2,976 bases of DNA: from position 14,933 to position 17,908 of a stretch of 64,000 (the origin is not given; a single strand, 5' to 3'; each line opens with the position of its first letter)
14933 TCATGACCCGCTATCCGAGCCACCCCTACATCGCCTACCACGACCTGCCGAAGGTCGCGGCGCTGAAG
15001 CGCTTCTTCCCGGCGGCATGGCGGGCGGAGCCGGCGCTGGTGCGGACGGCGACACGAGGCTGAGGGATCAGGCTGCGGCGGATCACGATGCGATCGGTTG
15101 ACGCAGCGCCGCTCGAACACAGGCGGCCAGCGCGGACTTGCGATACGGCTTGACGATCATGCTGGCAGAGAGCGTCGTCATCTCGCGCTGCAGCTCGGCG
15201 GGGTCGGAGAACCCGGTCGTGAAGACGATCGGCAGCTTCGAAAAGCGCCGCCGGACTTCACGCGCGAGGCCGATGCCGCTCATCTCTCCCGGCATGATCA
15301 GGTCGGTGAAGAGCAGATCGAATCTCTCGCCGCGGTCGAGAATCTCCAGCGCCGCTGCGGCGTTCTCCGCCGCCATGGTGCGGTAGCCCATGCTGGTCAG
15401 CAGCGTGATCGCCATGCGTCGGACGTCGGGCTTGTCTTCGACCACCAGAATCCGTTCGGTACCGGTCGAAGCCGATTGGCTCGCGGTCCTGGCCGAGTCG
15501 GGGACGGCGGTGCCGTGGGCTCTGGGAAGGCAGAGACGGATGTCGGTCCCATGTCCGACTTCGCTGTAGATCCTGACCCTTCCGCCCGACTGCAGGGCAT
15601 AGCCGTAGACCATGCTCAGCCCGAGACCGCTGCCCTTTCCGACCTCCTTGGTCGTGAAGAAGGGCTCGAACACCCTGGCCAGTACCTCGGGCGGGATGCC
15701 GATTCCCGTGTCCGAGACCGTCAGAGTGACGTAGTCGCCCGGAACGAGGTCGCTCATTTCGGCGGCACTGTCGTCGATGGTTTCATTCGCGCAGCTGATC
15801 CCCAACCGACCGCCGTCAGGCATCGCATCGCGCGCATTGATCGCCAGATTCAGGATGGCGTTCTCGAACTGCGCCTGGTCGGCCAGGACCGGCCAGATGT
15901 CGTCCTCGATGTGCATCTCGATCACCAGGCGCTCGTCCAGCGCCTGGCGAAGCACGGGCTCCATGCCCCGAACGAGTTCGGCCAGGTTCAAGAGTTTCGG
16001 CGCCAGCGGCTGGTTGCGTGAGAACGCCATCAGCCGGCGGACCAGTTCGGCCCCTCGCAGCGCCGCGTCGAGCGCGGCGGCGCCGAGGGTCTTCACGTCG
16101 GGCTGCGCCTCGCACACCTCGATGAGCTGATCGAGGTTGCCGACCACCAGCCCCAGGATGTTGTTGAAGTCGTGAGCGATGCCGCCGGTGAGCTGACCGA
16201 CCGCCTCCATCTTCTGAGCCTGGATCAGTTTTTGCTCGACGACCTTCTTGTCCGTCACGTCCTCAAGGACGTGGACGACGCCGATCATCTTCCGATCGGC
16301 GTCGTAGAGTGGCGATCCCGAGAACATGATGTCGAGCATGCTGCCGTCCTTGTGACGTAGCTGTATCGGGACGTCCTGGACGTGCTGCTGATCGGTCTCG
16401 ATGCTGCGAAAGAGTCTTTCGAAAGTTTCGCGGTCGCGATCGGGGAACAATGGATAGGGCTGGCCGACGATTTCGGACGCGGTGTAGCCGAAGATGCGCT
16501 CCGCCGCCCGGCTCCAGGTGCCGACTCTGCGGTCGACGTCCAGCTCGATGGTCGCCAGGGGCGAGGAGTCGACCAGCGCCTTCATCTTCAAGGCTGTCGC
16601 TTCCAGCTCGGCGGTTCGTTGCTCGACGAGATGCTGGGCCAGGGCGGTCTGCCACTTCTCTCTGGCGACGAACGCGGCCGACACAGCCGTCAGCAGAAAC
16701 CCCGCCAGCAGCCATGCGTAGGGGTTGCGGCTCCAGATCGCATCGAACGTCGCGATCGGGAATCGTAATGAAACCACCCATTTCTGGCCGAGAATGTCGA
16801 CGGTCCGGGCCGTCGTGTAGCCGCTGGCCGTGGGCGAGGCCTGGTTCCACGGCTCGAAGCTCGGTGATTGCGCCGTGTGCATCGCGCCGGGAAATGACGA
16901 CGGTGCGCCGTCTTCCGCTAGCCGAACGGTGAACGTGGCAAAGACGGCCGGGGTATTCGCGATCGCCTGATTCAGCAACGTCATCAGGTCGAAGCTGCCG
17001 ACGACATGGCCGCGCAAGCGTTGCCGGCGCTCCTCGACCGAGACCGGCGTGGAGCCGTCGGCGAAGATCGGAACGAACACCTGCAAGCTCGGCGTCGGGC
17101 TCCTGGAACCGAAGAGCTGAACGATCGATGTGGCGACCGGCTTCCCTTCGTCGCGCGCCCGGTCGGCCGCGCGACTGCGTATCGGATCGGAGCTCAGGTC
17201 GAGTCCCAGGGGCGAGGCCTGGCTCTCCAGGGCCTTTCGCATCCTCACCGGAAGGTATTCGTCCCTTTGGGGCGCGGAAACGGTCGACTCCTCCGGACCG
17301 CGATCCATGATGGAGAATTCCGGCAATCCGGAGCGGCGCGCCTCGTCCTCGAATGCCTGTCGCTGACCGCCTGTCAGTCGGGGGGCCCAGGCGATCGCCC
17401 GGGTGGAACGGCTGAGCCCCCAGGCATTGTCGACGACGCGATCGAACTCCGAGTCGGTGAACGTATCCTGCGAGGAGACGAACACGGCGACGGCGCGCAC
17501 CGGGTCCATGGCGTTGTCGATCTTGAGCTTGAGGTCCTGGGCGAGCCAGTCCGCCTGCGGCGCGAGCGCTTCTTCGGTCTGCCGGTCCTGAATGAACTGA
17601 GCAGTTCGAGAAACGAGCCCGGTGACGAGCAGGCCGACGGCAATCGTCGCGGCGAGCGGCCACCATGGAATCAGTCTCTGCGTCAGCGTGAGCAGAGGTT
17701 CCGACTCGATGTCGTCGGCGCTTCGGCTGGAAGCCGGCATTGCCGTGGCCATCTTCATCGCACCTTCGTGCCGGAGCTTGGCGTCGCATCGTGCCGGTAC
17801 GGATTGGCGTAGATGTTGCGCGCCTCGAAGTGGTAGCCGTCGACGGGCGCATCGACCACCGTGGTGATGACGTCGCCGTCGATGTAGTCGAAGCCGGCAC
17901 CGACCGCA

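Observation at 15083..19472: A degenerate EAL protein translationally coupled to a CHASE-PAS hybrid kinase, divergent from an orphan receiver across an AT-rich spacer with a 16-bp palindrome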

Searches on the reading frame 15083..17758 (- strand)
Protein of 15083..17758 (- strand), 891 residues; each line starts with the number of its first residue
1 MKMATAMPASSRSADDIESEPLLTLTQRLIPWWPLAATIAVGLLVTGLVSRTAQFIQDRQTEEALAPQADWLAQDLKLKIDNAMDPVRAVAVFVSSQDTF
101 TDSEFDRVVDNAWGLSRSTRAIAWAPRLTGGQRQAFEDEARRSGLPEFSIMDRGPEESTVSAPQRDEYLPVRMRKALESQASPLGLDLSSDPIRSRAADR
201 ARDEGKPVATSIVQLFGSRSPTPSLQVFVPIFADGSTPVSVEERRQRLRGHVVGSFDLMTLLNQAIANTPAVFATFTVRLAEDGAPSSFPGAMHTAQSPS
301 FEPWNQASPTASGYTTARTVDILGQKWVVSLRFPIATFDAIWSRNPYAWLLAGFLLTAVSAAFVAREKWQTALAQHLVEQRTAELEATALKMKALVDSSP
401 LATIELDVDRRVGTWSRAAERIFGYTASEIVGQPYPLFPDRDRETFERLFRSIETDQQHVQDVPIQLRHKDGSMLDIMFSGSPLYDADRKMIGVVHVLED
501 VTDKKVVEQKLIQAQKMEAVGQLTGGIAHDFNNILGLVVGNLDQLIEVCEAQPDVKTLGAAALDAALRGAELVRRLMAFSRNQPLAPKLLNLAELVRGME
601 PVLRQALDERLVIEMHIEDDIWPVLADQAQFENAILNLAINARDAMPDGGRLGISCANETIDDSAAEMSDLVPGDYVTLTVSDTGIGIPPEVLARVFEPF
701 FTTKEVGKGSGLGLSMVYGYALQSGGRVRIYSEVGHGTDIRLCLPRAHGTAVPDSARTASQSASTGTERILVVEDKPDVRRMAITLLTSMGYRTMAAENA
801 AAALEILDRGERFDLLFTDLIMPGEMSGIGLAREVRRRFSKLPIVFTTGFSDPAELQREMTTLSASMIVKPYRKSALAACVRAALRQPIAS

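Call 5: search_protein_families(library=pfam, proteins=[window:15083-17758:-], max_evalue=1)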
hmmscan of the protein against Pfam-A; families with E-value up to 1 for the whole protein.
window:15083-17758:- (891 aa): 12 families
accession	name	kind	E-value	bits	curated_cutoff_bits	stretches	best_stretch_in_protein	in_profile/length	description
PF03924.19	CHASE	-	5.2e-34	118.1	25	1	100-269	3-165/189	CHASE domain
PF02518.31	HATPase_c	-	7.9e-21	75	26.4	1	627-747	2-110/111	Histidine kinase-, DNA gyrase B-, and HSP90-like ATPase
PF00072.30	Response_reg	-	4.5e-19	69.1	30.2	1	770-881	1-110/111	Response regulator receiver domain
PF00989.32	PAS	-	1.4e-13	51.3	22.6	1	391-501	2-113/113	PAS fold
PF13426.13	PAS_9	-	8.3e-13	49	27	1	406-503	7-103/103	PAS domain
PF08448.16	PAS_4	-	1.8e-11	44.7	23.1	1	396-505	1-109/110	PAS fold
PF08447.18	PAS_3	-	1.7e-06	28.6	25.6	1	414-495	3-86/89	PAS fold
PF13188.13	PAS_8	-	0.00033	20.9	21.8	1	392-446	3-58/65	PAS domain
PF00512.31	HisKA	-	0.0011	19.4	26.9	1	521-583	3-64/66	His Kinase A (phospho-acceptor) domain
PF13596.12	PAS_10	-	0.0016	19.5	22.1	1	392-502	1-106/106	PAS domain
PF10090.15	HPTransfase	-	0.028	14.6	22.9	1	635-659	36-60/123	Histidine phosphotransferase C-terminal domain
PF24896.1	Receiver_CRE1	-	0.11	13.1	27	1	857-885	107-135/136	AHK4/CRE1/WOL first receiver domain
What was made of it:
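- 15083..17758 (-): 891-aa hybrid sensor histidine kinase: TM, CHASE, TM, PAS, HisKA (H-box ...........), HATPase and receiver. Pfam in call 5.
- On Hybrid sensor histidine kinase: Pfam HisKA (weak), HATPase_c and Response_reg (call 5).
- Checked: Kinase: 15083..17758 (-), 891 aa. Pfam gives CHASE 5e-34, PAS 1e-13, HisKA 1e-3 (weak), HATPase_c 8e-21 and Response_reg 4.5e-19 (call 5).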

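Call 6: search_protein_families(library=ncbifam, proteins=[window:15083-17758:-], max_evalue=1)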
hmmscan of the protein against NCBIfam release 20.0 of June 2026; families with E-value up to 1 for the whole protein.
window:15083-17758:- (891 aa): 142 families (the best 25 are shown)
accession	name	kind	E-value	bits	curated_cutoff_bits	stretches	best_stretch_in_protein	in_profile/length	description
NF010076.0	PRK13557.1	subfamily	1.9e-133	445.8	631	1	417-888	60-536/540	histidine kinase famiy protein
NF046020.1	HisKinCckABruc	equivalog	1.3e-106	357.5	1000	1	374-885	330-867/868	cell cycle histidine kinase CckA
NF046026.1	HisKinCckACaul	equivalog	2.9e-86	290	1000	1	494-886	276-677/678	cell cycle histidine kinase CckA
NF010411.0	PRK13837.1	equivalog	2e-72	244.5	647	1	493-888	423-815/828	two-component system VirA-like sensor kinase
NF052574.1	HisKinEspCMyxo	equivalog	1e-59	202.5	1200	1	392-886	290-784/785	serine histidine kinase EspC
NF008468.0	PRK11360.1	equivalog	5.9e-56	190.1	646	1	391-748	269-610/616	two-component system sensor histidine kinase AtoS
NF052573.1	HisKinEspAMyxo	equivalog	1.4e-53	182.1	1400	1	383-849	249-714/755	serine histidine kinase EspA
NF047466.1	hybrid_RR_LvrB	exception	3e-31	108.9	500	1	503-746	135-376/377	hybrid histidine kinase/response regulator LvrB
NF038348.1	T2SS_HK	subfamily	5.9e-30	104.2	450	2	553-745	395-572/574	histidine kinase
NF041777.1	sens_FixL_Rhizob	equivalog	1.6e-29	102.9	850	1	384-748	117-483/485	sensor protein FixL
NF007688.0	PRK10364.1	equivalog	1.8e-28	99.5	479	1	504-747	224-452/460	two-component system sensor histidine kinase ZraS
NF046044.1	PnpS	equivalog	1.5e-27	96.7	400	1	372-745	38-390/390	two-component system histidine kinase PnpS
NF008302.0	PRK11091.1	equivalog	6.2e-27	94.1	838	1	366-849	129-608/779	aerobic respiration two-component sensor histidine kinase ArcB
TIGR02956.1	TMAO_torS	equivalog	9.6e-27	93.5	676.5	1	613-886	561-821/967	TMAO reductase system sensor histidine kinase/response regulator TorS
NF008543.0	PRK11466.1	equivalog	4.7e-26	90.9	982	1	676-885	592-798/914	TMAO reductase system sensor histidine kinase/response regulator TorS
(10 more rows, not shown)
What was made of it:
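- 15083..17758 (-): NCBIfam PRK13557/CckA-like hits, below their cut-offs (call 6).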
